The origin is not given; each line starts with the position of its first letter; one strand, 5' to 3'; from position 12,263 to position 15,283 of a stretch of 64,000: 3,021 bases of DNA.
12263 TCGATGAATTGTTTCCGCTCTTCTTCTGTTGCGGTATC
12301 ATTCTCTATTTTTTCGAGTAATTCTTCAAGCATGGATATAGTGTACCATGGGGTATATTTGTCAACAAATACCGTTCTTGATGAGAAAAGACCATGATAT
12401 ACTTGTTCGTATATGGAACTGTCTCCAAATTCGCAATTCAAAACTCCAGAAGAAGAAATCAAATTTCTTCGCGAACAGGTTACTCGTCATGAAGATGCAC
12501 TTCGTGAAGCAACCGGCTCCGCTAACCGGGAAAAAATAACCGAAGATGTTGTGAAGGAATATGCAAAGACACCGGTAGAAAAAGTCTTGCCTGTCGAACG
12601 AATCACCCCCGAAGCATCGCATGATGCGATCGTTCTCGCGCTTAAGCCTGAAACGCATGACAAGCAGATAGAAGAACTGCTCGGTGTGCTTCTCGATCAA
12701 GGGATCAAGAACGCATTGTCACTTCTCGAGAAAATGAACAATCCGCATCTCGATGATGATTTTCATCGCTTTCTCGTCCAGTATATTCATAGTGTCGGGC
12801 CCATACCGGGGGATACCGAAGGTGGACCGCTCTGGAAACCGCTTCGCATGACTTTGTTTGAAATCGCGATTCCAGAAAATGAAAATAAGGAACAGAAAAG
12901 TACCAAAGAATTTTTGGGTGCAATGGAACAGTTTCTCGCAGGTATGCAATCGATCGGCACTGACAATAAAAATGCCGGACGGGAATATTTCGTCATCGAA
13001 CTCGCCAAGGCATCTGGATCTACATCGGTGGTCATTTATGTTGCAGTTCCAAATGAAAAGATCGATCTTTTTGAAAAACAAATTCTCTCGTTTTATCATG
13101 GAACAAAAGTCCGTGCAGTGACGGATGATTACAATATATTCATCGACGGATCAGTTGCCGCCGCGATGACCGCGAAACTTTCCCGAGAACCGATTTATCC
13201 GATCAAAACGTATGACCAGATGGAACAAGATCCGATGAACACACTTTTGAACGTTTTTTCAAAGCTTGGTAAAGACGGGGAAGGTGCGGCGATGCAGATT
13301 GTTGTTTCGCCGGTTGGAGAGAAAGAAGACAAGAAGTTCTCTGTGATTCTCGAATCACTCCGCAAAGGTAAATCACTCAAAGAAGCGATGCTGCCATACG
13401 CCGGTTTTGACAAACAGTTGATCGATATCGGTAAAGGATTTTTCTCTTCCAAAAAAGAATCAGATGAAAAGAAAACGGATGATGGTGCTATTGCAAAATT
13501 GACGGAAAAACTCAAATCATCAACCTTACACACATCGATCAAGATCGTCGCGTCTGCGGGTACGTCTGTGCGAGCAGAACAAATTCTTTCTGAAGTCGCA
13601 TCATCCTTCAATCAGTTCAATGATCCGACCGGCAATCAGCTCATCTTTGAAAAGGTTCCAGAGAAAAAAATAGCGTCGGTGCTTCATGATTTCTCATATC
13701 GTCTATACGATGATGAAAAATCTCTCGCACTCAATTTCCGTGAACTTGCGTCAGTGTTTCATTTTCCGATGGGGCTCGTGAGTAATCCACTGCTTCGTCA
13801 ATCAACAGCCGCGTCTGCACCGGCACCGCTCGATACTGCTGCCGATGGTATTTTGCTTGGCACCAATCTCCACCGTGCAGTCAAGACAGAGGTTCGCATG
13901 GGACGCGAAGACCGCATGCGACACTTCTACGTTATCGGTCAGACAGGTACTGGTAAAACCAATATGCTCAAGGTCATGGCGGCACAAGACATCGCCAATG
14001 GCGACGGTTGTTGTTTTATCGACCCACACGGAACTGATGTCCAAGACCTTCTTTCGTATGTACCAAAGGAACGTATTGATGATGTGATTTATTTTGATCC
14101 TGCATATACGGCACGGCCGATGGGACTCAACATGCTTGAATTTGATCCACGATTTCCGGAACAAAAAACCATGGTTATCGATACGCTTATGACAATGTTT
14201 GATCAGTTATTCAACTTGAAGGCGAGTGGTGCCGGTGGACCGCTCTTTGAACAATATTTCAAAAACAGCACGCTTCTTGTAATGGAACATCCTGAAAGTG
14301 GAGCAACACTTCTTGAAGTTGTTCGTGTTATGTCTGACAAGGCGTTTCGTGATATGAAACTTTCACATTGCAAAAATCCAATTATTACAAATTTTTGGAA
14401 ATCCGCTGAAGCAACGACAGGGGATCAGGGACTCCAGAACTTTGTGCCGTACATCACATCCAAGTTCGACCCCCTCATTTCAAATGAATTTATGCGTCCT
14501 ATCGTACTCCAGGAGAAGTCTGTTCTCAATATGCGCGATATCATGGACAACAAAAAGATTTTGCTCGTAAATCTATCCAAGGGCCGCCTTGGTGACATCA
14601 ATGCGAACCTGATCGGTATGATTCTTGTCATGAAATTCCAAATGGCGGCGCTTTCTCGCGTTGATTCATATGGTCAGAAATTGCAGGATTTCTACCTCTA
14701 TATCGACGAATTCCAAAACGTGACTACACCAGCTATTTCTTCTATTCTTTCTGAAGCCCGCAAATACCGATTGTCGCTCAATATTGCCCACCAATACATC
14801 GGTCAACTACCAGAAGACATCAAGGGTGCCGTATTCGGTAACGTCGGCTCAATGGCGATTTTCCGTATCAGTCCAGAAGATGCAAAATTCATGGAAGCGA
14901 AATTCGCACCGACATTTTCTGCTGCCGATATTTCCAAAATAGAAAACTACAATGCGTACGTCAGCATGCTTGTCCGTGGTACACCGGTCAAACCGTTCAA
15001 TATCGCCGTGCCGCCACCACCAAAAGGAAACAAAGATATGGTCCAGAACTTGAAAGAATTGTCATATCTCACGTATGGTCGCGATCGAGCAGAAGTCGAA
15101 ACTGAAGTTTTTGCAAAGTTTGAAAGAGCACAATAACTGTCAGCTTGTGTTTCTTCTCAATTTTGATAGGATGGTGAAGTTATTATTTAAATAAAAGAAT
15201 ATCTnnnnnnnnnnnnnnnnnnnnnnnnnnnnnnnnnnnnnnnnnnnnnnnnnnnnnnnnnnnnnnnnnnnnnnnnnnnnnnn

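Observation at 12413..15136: TraD/VirD4-like coupling-type ATPase with a 440-aa uncharacterised N-terminal extension, divergent from an AT-rich two-gene cassette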

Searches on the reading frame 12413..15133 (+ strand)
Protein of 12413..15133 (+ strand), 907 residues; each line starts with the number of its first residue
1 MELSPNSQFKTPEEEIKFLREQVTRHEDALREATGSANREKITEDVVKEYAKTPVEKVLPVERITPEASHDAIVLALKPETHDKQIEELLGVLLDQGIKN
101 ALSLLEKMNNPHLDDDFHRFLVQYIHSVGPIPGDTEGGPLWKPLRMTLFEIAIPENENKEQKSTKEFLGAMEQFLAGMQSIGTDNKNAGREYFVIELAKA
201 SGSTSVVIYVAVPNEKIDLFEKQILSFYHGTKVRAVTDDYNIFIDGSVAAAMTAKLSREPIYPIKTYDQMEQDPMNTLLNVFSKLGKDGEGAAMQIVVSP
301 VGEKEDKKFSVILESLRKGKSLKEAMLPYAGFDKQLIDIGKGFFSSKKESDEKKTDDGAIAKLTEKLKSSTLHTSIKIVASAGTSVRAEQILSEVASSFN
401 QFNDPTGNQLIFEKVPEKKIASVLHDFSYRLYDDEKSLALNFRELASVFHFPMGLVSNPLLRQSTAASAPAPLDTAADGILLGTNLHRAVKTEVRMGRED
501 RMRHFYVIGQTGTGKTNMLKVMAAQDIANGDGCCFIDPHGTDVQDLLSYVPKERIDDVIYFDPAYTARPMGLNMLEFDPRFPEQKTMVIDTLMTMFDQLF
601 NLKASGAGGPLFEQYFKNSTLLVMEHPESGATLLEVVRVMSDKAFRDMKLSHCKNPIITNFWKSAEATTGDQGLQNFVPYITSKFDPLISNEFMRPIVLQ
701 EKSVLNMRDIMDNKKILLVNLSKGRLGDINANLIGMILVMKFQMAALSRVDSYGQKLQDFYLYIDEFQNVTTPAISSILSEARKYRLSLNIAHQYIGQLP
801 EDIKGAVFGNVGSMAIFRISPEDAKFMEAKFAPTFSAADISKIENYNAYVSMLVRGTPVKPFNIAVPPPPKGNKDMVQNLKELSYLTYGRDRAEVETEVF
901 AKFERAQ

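Call 5: search_protein_families(library=pfam, proteins=[window:12413-15133:+], max_evalue=0.1)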
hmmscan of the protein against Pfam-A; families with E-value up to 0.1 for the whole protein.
window:12413-15133:+ (907 aa): 7 families
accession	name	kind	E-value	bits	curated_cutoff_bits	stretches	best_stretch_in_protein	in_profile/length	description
PF01935.23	DUF87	-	1.2e-05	26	23.2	1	503-540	24-62/220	Helicase HerA, central domain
PF10412.15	TrwB_AAD_bind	-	6.5e-05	22.4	20.5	1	500-544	13-57/387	Type IV secretion-system coupling protein DNA-binding domain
PF12696.13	TraG-D_C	-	0.00046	20.6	22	1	760-801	2-44/126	TraM recognition site of TraD and TraG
PF13401.12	AAA_22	-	0.0079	17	27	0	503-547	6-51/130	AAA domain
PF13245.12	AAA_19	-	0.029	15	25.1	0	504-781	13-113/134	AAA domain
PF05872.18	HerA_C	-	0.053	12.6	22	0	491-530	10-49/502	Helicase HerA-like C-terminal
PF25199.1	nSTAND_NTPase5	-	0.058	13.7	34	0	485-549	23-89/145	Novel STAND NTPase 5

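Call 6: search_protein_families(library=ncbifam, proteins=[window:12413-15133:+], max_evalue=0.1)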
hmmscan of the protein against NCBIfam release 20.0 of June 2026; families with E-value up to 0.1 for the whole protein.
window:12413-15133:+ (907 aa): 14 families
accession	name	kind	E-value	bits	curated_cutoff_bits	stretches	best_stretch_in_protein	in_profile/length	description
TIGR03743.1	SXT_TraD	subfamily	7.7e-09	34.5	366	1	492-571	165-247/636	conjugative transfer system coupling protein TraD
NF045973.1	conju_CD1115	equivalog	2.1e-08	33.5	250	2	729-818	261-356/442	VirD4-like conjugal transfer protein, CD1115 family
TIGR03754.1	conj_TOL_TraD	equivalog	3.8e-08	32.3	647.55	1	491-547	169-223/643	type IV conjugative transfer system coupling protein TraD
NF041447.1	TrbC_conju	equivalog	3e-06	26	800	1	475-539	101-166/685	F-type conjugative transfer protein TrbC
NF053655.1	CedD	equivalog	5.9e-06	25.2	600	1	480-543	199-262/527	DNA-translocating ATPase CedD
NF040819.1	helicase_HerA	equivalog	0.0036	15.9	970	1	500-545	154-200/561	DNA double-strand break repair helicase HerA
NF041017.1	DNA_import_CedB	equivalog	0.0067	15.1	700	1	474-537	248-311/590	DNA import protein CedB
NF045975.1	VirB4_plasma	equivalog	0.011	13.4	590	1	501-539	513-552/894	Mbov_0397 family ICE element conjugal transfer ATPase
TIGR03420.1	DnaA_homol_Hda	equivalog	0.025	14.1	194.8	1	494-539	30-75/226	DnaA regulatory inactivator Hda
NF040937.1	HerA_Thermprot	equivalog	0.049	12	800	0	490-541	128-179/487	DNA double-strand break repair helicase HerA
NF033849.1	ser_rich_anae_1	subfamily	0.078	10.3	650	0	491-516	749-773/1163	serine-rich protein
NF047389.1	ATPase_Sll1717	subfamily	0.084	12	75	0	502-548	29-73/454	P-loop ATPase, Sll1717 family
TIGR02759.1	TraD_Ftype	equivalog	0.084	11.6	521.35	0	499-541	173-215/566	type IV conjugative transfer system coupling protein TraD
NF053840.1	MnTportMntADein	equivalog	0.091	12.3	400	0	506-558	31-82/240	manganese ABC transporter ATP-binding protein MntA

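Call 8: search_solved_structures(query=window:12413-15133:+, max_evalue=1, show_alignments=1)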
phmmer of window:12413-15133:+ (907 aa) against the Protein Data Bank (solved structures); distinct sequences matched with E-value up to 1: 3.
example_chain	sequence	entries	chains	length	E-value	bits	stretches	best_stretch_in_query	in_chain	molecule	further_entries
1gl6_A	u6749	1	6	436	0.0042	18.5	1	493-541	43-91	ATPASE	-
1e9r_A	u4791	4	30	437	0.0042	18.5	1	493-541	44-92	CONJUGAL TRANSFER PROTEIN TRWB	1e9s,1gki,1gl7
2kjq_A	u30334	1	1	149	0.98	10.7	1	499-546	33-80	DnaA-related protein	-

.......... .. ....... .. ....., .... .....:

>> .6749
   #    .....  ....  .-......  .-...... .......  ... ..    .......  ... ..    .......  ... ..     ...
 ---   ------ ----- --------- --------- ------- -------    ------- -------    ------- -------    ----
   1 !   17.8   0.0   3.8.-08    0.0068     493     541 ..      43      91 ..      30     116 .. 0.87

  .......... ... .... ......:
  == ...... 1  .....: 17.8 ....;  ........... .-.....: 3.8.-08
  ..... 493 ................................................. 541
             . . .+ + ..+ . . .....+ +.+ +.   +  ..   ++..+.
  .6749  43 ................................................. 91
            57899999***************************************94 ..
